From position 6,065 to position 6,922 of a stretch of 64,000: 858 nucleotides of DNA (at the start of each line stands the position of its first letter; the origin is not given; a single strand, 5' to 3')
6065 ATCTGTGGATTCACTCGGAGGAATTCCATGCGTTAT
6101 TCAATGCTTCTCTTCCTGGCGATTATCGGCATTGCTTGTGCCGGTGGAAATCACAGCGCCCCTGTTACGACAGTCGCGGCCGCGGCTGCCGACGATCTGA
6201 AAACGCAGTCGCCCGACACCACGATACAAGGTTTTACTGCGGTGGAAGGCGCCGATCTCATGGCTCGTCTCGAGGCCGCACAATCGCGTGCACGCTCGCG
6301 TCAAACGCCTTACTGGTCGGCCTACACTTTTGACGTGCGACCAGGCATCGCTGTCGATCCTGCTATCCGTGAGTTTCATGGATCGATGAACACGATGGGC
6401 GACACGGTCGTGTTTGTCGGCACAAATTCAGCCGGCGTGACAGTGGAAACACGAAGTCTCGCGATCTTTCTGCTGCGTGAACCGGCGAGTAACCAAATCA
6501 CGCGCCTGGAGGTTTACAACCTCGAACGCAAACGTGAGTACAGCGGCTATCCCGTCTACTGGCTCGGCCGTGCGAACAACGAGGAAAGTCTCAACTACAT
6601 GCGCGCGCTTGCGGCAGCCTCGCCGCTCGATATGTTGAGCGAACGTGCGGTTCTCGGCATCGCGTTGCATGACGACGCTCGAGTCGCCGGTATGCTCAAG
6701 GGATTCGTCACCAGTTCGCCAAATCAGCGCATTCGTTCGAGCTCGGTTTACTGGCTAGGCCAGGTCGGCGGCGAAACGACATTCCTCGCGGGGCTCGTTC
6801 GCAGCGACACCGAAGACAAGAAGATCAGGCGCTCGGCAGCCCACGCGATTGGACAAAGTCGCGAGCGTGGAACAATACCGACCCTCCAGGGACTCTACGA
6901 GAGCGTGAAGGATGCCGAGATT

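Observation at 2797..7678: Four-gene module: ECF sigma, zf-HC2 anti-sigma and two exported HEAT-repeat proteins (copy 1)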

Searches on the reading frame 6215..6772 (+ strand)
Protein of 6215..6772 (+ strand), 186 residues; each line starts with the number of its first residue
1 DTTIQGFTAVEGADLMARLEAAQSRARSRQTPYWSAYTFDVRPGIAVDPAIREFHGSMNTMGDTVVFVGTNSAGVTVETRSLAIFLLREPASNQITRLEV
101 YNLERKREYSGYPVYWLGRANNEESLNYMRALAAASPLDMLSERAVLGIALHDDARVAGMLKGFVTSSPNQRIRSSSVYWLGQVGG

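Call 12: find_homologous_proteins(query=window:6215-6772:+, max_evalue=0.001)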
Query seq(186 aa) (186 aa): 250 proteins with E <= 0.001 among 1263 candidates; the best 120 are listed.
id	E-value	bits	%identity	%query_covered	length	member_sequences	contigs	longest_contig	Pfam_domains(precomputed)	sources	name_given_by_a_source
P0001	9.5e-109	379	91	100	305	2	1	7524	PF13646.13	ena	-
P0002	1.9e-105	368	88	100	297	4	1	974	PF13646.13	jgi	-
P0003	7.2e-105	366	88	97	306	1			PF13646.13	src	-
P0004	7.5e-105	366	88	99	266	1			PF13646.13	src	-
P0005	7.9e-105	366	88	99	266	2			PF13646.13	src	-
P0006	2.9e-104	364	88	99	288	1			PF13646.13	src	-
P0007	2.9e-104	364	88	99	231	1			-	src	-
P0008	5.6e-104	363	86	99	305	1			PF13646.13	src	-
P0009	7.2e-104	363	85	99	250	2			PF13646.13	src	-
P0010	1.1e-103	362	87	99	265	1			PF13646.13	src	-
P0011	2.3e-103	361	86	99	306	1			PF13646.13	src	-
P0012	3.0e-103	361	85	99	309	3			PF13646.13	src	-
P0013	5.3e-103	360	86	99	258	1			PF13646.13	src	-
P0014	7.0e-103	360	86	99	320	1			PF13646.13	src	-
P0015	1.3e-102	359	86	99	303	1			PF13646.13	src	-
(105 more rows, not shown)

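Call 17: search_solved_structures(query=A2, max_evalue=10)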
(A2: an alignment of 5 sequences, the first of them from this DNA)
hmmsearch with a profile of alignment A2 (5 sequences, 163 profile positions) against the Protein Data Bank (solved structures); distinct sequences matched with E-value up to 10: 1.
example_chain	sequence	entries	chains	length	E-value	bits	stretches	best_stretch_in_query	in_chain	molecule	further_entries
2nx2_A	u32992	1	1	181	0.74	12.8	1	76-113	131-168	Hypothetical protein ypsA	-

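Call 29: search_protein_representatives(alignment_id=A2)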
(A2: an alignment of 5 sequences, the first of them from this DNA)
Query: 5 sequences, 163 profile positions. Proteins with E-value up to 0.001 (for the whole library): 725; up to 1e-10: 269; up to 1e-30: 99. The best 150 are listed.
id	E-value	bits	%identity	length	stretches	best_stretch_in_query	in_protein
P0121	2.8e-93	326.3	-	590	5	1-163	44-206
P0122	3.4e-81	287.1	-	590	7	1-163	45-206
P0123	4.4e-77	273.7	-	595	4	1-163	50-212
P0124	3.9e-73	260.9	-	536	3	1-163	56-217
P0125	7.9e-73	259.9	-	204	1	1-152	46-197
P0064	2.0e-71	255.3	-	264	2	20-163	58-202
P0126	1.4e-70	252.6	-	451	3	1-160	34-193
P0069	1.5e-69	249.2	-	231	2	10-163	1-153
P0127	2.0e-69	248.8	-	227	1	1-162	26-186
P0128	2.0e-68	245.5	-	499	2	1-162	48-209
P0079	4.0e-67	241.3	-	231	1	1-163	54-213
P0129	2.5e-65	235.5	-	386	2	1-162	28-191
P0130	9.0e-65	233.7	-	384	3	1-163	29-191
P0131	7.4e-61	220.9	-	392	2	1-161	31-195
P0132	2.8e-58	212.5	-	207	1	1-163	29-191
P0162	5.6e-42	159.5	-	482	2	2-162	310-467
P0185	4.2e-36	140.5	-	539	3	72-160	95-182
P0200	3.0e-33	131.2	-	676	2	1-148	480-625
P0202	1.1e-32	129.3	-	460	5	77-159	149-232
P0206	3.2e-32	127.8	-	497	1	1-163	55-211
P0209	4.5e-32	127.4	-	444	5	64-159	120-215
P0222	3.0e-29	118.2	-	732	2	3-149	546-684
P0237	2.1e-25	105.6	-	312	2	3-161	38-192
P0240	7.4e-25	103.9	-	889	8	75-161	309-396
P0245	3.6e-24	101.7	-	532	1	1-162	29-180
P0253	2.3e-21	92.5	-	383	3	1-159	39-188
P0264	1.3e-18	83.6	-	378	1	1-159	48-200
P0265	2.0e-18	83.0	-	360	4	4-158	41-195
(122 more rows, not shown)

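Call 30: search_protein_families(library=pfam, proteins=[P0162, P0200, P0222, P0240, P0185, P0202, P0209, P0245, P0121, P0206], max_evalue=0.001)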
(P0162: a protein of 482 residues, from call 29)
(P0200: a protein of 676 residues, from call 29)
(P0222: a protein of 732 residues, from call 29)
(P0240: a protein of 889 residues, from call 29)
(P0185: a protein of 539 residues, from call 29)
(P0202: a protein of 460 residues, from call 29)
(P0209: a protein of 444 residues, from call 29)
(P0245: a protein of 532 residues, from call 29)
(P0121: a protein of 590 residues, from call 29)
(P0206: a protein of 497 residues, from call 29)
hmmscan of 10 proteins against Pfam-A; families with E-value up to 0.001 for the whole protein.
P0162 (482 aa): 3 families
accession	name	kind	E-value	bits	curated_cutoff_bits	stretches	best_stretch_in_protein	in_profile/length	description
PF13646.12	HEAT_2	-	2.4e-16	60.2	27.7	2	213-294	4-85/88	HEAT repeats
PF13174.12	TPR_6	-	2.9e-07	31.2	26.3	0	30-61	2-33/33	Tetratricopeptide repeat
PF13525.12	YfiO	-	0.00026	21.3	25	1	4-73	18-87/203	Outer membrane lipoprotein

P0200 (676 aa): 5 families
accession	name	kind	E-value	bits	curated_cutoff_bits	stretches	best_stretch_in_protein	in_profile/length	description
PF13646.12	HEAT_2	-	3.9e-27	94.8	27.7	4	185-257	12-83/88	HEAT repeats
PF03130.22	HEAT_PBS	-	2.3e-07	31.1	20.9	0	353-376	1-24/27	PBS lyase HEAT-like repeat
PF13525.12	YfiO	-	3.5e-05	24.1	25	1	56-129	48-132/203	Outer membrane lipoprotein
PF11838.14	ERAP1_C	-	6.9e-05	22.8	38.2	0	145-295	44-210/318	ERAP1-like C-terminal domain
PF13174.12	TPR_6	-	0.00016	22.5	26.3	1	89-120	2-33/33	Tetratricopeptide repeat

P0222 (732 aa): 5 families
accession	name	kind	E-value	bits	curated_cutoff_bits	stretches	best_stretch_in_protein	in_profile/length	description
PF13646.12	HEAT_2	-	2.9e-20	72.8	27.7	3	189-265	13-88/88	HEAT repeats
PF13174.12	TPR_6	-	1.3e-06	29.1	26.3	1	92-123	2-33/33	Tetratricopeptide repeat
PF03130.22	HEAT_PBS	-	1.7e-06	28.4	20.9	0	355-379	1-25/27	PBS lyase HEAT-like repeat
PF13525.12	YfiO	-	2.3e-06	28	25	1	55-158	7-114/203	Outer membrane lipoprotein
PF07719.23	TPR_2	-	0.00097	19.5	27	0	92-122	3-33/34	Tetratricopeptide repeat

P0240 (889 aa): 12 families
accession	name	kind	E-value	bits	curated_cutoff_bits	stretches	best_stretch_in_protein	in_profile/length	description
PF13646.12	HEAT_2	-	5e-84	277.1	27.7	8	622-709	2-88/88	HEAT repeats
PF02985.28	HEAT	-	1.7e-32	108.8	23.5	0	814-839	3-27/31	HEAT repeat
PF05569.17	Peptidase_M56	-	2.7e-30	106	31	1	9-158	144-296/296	BlaR1 peptidase M56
PF13513.12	HEAT_EZ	-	4.7e-26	91.2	27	0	811-839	28-55/55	HEAT-like repeat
PF03130.22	HEAT_PBS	-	1.3e-25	87.4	20.9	0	403-425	1-23/27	PBS lyase HEAT-like repeat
PF00514.29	Arm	-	6.5e-19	67.7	20.6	0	693-711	21-39/41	Armadillo/beta-catenin-like repeat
PF14668.11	RICTOR_V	-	6.5e-08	33.1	27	0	645-690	21-67/71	Rapamycin-insensitive companion of mTOR, domain 5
PF11838.14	ERAP1_C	-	7.1e-08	32.7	38.2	0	791-885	124-225/318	ERAP1-like C-terminal domain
PF12717.13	Cnd1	-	1.2e-07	32.4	26.4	0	818-888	65-131/162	non-SMC mitotic condensation complex subunit 1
PF08815.15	Nuc_rec_co-act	-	5.3e-06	26.6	27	0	570-596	15-41/49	Nuclear receptor coactivator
PF01435.24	Peptidase_M48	-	9.7e-06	26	20.3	0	55-101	63-111/186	Peptidase family M48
PF19096.5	DUF5784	-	0.00056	19.7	36.3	0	622-704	25-99/328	Family of unknown function (DUF5784)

P0185 (539 aa): 5 families
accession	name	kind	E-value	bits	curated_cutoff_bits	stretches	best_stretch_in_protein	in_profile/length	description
PF13646.12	HEAT_2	-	5.9e-39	132.7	27.7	4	272-360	2-88/88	HEAT repeats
PF03130.22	HEAT_PBS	-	1.9e-12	46.8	20.9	0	222-244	2-24/27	PBS lyase HEAT-like repeat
PF02985.28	HEAT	-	9.3e-09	35.2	23.5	0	271-295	2-25/31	HEAT repeat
PF11838.14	ERAP1_C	-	2.9e-08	34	38.2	0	219-303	127-217/318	ERAP1-like C-terminal domain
PF13513.12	HEAT_EZ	-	1.4e-05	25.9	27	0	252-295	10-53/55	HEAT-like repeat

P0202 (460 aa): 6 families
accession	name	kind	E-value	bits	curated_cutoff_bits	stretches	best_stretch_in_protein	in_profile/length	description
PF13646.12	HEAT_2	-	3.1e-32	111.1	27.7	4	291-374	2-84/88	HEAT repeats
PF03130.22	HEAT_PBS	-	7.2e-18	63.5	20.9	0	434-459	1-26/27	PBS lyase HEAT-like repeat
PF02985.28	HEAT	-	5.8e-12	45.1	23.5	0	292-315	4-26/31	HEAT repeat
PF13513.12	HEAT_EZ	-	1.2e-10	42.1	27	0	285-315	25-54/55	HEAT-like repeat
PF14668.11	RICTOR_V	-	4.5e-07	30.4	27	0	415-446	25-56/71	Rapamycin-insensitive companion of mTOR, domain 5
PF11865.14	mTOR_dom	-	0.00062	20.2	27.6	0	219-252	5-38/160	Serine/threonine-protein kinase mTOR domain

P0209 (444 aa): 6 families
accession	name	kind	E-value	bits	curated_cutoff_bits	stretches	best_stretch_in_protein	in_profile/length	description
PF13646.12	HEAT_2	-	1.8e-28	99.1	27.7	2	275-358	3-85/88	HEAT repeats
PF03130.22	HEAT_PBS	-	5.8e-11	42.2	20.9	0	288-313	1-26/27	PBS lyase HEAT-like repeat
PF14668.11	RICTOR_V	-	7.6e-07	29.7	27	0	398-428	25-55/71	Rapamycin-insensitive companion of mTOR, domain 5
PF11838.14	ERAP1_C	-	1.9e-05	24.7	38.2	0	241-393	80-240/318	ERAP1-like C-terminal domain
PF13513.12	HEAT_EZ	-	0.00011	23.1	27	0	335-361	28-53/55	HEAT-like repeat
PF02985.28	HEAT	-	0.00013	22.4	23.5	0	208-235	1-27/31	HEAT repeat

P0245 (532 aa): 4 families
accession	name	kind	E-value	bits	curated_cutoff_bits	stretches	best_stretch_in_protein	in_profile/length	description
PF13646.12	HEAT_2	-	1.8e-41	140.7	27.7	7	429-503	2-75/88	HEAT repeats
PF03130.22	HEAT_PBS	-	3.7e-10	39.7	20.9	1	443-468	1-26/27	PBS lyase HEAT-like repeat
PF11838.14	ERAP1_C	-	1e-08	35.4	38.2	1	428-524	111-217/318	ERAP1-like C-terminal domain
PF02985.28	HEAT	-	0.00054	20.4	23.5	0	437-454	10-27/31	HEAT repeat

P0121 (590 aa): 5 families
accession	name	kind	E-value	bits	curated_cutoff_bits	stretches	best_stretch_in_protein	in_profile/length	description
PF13646.12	HEAT_2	-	4.6e-56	187.5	27.7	5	358-440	3-84/88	HEAT repeats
PF11838.14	ERAP1_C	-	1.4e-12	48.1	38.2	1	237-357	124-250/318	ERAP1-like C-terminal domain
PF02985.28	HEAT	-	2e-10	40.4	23.5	0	549-573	2-25/31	HEAT repeat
PF03130.22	HEAT_PBS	-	3.8e-07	30.4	20.9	0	564-588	1-25/27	PBS lyase HEAT-like repeat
PF13513.12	HEAT_EZ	-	6.9e-06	26.9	27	0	321-350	27-55/55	HEAT-like repeat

P0206 (497 aa): 3 families
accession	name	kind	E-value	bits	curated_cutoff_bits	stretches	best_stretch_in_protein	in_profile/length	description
PF13646.12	HEAT_2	-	3.4e-28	98.2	27.7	4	233-319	3-86/88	HEAT repeats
PF03130.22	HEAT_PBS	-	1.5e-07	31.6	20.9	0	247-271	1-25/27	PBS lyase HEAT-like repeat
PF14668.11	RICTOR_V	-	0.00041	21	27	0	384-420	22-58/71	Rapamycin-insensitive companion of mTOR, domain 5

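Call 36: find_related_loci(query=A4, collection=genome_contigs, flank=8000)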
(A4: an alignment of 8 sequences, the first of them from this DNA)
Query A4 (162 aa) in genome_contigs; peptide patterns used: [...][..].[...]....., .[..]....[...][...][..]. (x = any residue, [..] = any of these).
378 stretches matched a pattern; 351 encode a relative of the query (tblastn E <= 1e-3); the best 80 are kept; 80 distinct loci.
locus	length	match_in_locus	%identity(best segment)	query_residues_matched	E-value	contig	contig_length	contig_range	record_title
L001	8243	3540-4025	94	1-162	5e-104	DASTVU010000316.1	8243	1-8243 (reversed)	MAG TPA_asm: Pyrinomonadaceae bacterium isolate SMAG_U2367 k141_870848, whole genome shotgun sequence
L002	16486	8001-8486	90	1-162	8e-101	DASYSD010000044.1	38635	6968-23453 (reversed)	MAG TPA_asm: Pyrinomonadaceae bacterium isolate SMAG_U4529 k141_3381299, whole genome shotgun sequence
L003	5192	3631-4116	84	1-162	3e-98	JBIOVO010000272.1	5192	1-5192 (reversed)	MAG: Pyrinomonadaceae bacterium isolate MAG106 k127_4090984, whole genome shotgun sequence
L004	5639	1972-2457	86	1-162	5e-98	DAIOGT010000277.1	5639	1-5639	MAG TPA_asm: Pyrinomonadaceae bacterium isolate CTOTU27637 NODE_6665_length_5639_cov_19.089362, whole genome shotgun seq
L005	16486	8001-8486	86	1-162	3e-97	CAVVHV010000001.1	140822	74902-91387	MAG: uncultured Acidobacteriota bacterium isolate MFD02840.bin.2.108 genome assembly, contig: contig_108348, whole genom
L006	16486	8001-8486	86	1-162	7e-97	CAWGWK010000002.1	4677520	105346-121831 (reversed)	MAG: uncultured Acidobacteriota bacterium isolate MFD09206.bin.1.124 genome assembly, contig: contig_908, whole genome s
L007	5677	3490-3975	85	1-162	5e-97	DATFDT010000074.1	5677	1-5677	MAG TPA_asm: Pyrinomonadaceae bacterium isolate SMAG_U8587 k141_1915531, whole genome shotgun sequence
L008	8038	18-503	85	1-162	8e-97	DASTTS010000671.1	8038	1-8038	MAG TPA_asm: Pyrinomonadaceae bacterium isolate SMAG_U2312 k141_90851, whole genome shotgun sequence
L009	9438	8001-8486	86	1-162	7e-97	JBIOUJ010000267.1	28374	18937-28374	MAG: Pyrinomonadaceae bacterium isolate MAG137 k127_496047, whole genome shotgun sequence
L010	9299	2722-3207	85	1-162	5e-97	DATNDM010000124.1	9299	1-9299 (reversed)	MAG TPA_asm: Pyrinomonadaceae bacterium isolate SMAG_U11242 k141_2927747, whole genome shotgun sequence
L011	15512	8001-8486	84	1-162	4e-96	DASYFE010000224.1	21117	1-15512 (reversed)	MAG TPA_asm: Pyrinomonadaceae bacterium isolate SMAG_U5005 k141_759255, whole genome shotgun sequence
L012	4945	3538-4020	86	1-161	6e-96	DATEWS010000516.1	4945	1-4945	MAG TPA_asm: Pyrinomonadaceae bacterium isolate SMAG_U8399 k141_7210, whole genome shotgun sequence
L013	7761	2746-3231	84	1-162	2e-95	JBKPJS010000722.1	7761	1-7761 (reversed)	MAG: Acidobacteriota bacterium isolate GS_HAYS_MAG_00138 GS_HAYS_000002954157, whole genome shotgun sequence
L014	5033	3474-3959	85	1-162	2e-95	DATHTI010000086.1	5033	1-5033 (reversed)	MAG TPA_asm: Pyrinomonadaceae bacterium isolate SMAG_U16073 k141_1092742, whole genome shotgun sequence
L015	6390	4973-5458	83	1-162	2e-95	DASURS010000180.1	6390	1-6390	MAG TPA_asm: Pyrinomonadaceae bacterium isolate SMAG_U1713 k141_132525, whole genome shotgun sequence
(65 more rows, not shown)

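Call 46: predict_structure(alignment_id=A3)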
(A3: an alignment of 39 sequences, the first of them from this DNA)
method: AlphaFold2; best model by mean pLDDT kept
length: 162 residues; sequences in the alignment: 39
mean_pLDDT: 91.7   pTM: 0.86
mean pLDDT of the five models: 91.7, 91.1, 90.3, 90.2, 89.2
residues with pLDDT >= 90: 126; 70-90: 29; 50-70: 7; < 50: 0
segments of 3 or more residues with pLDDT < 50: none
pLDDT, mean of each block of 10 residues (from residue 1): 98 97 96 95 77 80 70 94 96 95 96 98 95 89 97 95 81
secondary structure, 60 per line:
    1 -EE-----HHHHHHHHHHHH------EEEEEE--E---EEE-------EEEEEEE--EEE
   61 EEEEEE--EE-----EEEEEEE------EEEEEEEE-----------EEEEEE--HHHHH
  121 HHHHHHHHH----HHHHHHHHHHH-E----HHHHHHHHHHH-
elements in order: H9-20 E27-32 E39-41 E49-55 E58-66 E76-82 E89-96 E108-113 H116-129 H134-144 H151-161

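Call 49: fold_search(model_id=the predicted structure, library=pdb)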
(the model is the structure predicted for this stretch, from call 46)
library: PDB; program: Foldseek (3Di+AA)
matches with E <= 10: 635; with E <= 0.001: 0
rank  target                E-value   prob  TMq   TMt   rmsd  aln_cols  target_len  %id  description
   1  2j71                  4.0e-02  0.10  0.12  0.18  15.4       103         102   10  alpha-glucan recognition by a family 41 carbohydrate-binding module from Thermotoga maritima pullulanase PulA (released 2006-10-17)
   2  2j72_B                5.1e-02  0.10  0.12  0.18  15.4       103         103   10  alpha-glucan recognition by a family 41 carbohydrate-binding module from Thermotoga maritima pullulanase PulA (released 2006-10-17)
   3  6qh5_M                6.1e-02  0.05  0.11  0.08  20.5       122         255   10  AP2 clathrin adaptor mu2T156-phosphorylated core in closed conformation (released 2019-09-04)
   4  8vlg_A                6.5e-02  0.12  0.14  0.05  15.8       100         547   11  Cryo-EM structure of human HGSNAT bound with Acetyl-CoA and substrate analog (released 2024-06-26)
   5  9k1u_B                7.4e-02  0.12  0.13  0.25  13.0        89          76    8  crystal structure of Rtks and Ppka complex (released 2025-10-22)
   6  6myi_A                8.9e-02  0.06  0.12  0.13  15.3       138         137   12  Pleurotus ostreatus OstreolysinA (released 2019-02-13)
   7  7rwa_M                9.4e-02  0.06  0.10  0.06  20.4       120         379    9  AP2 bound to heparin and Tgn38 tyrosine cargo peptide (released 2022-03-30)
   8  7oi5_D                9.4e-02  0.04  0.11  0.07  20.6       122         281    9  Crystal structure of AP2 Mu2 - FCHO2 chimera (GST cleaved) (released 2022-06-01)
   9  2xet_B                1.0e-01  0.08  0.12  0.21  14.7       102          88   16  Conserved hydrophobic clusters on the surface of the Caf1A usher C-terminal domain are important for F1 antigen assemb (released 2010-09-22)
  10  6bnt_A                1.0e-01  0.04  0.11  0.08  20.6       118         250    8  Crystal structure of AP2 mu1 adaptin C-terminal domain with IRS-1 peptide (released 2018-11-21)
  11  7rw8_M                1.0e-01  0.03  0.10  0.06  20.9       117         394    8  AP2 bound to heparin in the closed conformation (released 2022-03-30)
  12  2xa7_M                1.1e-01  0.04  0.13  0.06  21.1       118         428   11  AP2 clathrin adaptor core in active complex with cargo peptides (released 2010-07-21)
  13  7oiq_BBB              1.1e-01  0.03  0.10  0.08  20.2       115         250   11  Crystal structure of AP2 Mu2 in complex with FCHO2 WxxPhi motif (C2 crystal form) (released 2022-06-01)
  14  3h85_A                1.1e-01  0.04  0.12  0.08  20.4       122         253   10  Molecular basis for the association of PIPKI gamma-p90 with the clathrin adaptor AP-2 (released 2009-11-24)
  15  2pr9_A                1.1e-01  0.04  0.11  0.08  21.2       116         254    9  Mu2 adaptin subunit (AP50) of AP2 adaptor (second domain), complexed with GABAA receptor-gamma2 subunit-derived intern (released 2008-03-18)
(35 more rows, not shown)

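Call 91: list_cluster_members(proteins=[P0240, P0200, P0222, P0162, P0264, P0253, P0265, P0237, P0245, P0206])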
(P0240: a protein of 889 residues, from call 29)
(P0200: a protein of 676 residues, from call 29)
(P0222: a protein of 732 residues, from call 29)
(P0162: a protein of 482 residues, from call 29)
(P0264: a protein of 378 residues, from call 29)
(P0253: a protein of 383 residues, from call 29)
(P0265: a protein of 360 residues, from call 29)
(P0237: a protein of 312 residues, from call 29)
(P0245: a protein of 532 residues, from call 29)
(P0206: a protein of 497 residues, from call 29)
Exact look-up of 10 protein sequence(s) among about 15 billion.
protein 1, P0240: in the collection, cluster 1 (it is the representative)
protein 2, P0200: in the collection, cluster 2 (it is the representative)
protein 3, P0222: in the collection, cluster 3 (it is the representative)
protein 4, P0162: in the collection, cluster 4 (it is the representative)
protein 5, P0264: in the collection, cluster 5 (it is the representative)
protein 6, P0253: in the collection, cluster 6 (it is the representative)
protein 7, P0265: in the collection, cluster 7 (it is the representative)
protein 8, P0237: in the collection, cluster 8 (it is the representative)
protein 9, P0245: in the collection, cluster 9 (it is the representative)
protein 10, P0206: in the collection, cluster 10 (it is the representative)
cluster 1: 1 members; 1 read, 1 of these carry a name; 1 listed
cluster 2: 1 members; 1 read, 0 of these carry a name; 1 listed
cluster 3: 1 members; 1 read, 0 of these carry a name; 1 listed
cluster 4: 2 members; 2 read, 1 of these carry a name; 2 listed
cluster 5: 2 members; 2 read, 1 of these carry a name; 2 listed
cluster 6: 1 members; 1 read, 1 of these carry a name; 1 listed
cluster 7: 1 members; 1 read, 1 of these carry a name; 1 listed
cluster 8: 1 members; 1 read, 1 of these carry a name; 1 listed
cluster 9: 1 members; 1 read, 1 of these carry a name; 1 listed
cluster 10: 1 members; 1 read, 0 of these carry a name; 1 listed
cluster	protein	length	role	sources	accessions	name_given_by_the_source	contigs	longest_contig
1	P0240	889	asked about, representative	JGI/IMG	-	HEAT repeat protein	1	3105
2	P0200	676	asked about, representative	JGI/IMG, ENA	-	-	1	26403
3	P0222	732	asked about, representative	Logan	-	-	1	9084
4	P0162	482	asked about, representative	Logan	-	-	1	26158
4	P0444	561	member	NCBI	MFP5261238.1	MAG: HEAT repeat domain-containing protein [Blastocatellia bacterium]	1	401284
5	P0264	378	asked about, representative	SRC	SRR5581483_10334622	-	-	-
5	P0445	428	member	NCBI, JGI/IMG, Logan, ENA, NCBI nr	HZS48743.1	MAG TPA: HEAT repeat domain-containing protein [Blastocatellia bacterium] | HEAT repeat domain-containing protein [Blastocatellia bacterium]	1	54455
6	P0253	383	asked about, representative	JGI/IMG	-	HEAT repeat protein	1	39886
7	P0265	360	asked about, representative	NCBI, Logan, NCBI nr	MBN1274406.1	MAG: HEAT repeat domain-containing protein [Candidatus Aminicenantes bacterium] | HEAT repeat domain-containing protein [Candidatus Aminicenantes bacterium]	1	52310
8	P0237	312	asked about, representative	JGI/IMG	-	hypothetical protein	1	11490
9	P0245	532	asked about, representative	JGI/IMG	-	HEAT repeat protein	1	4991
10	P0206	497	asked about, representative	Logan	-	-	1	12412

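Call 92: find_encoding_contigs(protein=P0444, flank=6000, max_places=1)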
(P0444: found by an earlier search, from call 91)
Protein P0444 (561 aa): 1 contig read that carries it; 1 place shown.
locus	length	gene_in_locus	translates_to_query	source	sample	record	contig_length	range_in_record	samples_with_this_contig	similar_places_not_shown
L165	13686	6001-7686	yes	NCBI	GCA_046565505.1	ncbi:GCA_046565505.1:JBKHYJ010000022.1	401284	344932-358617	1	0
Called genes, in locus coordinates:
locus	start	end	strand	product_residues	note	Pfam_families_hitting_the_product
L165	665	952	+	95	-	-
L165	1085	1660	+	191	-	-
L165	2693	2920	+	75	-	PF13247:Fer4_11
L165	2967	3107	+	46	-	-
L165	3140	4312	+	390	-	PF04738:Lant_dehydr_N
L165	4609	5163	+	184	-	PF04542:Sigma70_r2, PF08281:Sigma70_r4_2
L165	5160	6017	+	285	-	-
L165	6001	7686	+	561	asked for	PF13174:TPR_6 (faint), PF13525:YfiO (weak), PF13646:HEAT_2 (weak)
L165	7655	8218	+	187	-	PF13646:HEAT_2 (faint)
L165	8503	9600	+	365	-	PF12704:MacB_PCD, PF02687:FtsX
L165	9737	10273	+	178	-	PF02687:FtsX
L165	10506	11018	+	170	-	PF17900:Peptidase_M1_N (weak)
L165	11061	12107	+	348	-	PF01433:Peptidase_M1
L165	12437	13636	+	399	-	PF00155:Aminotran_1_2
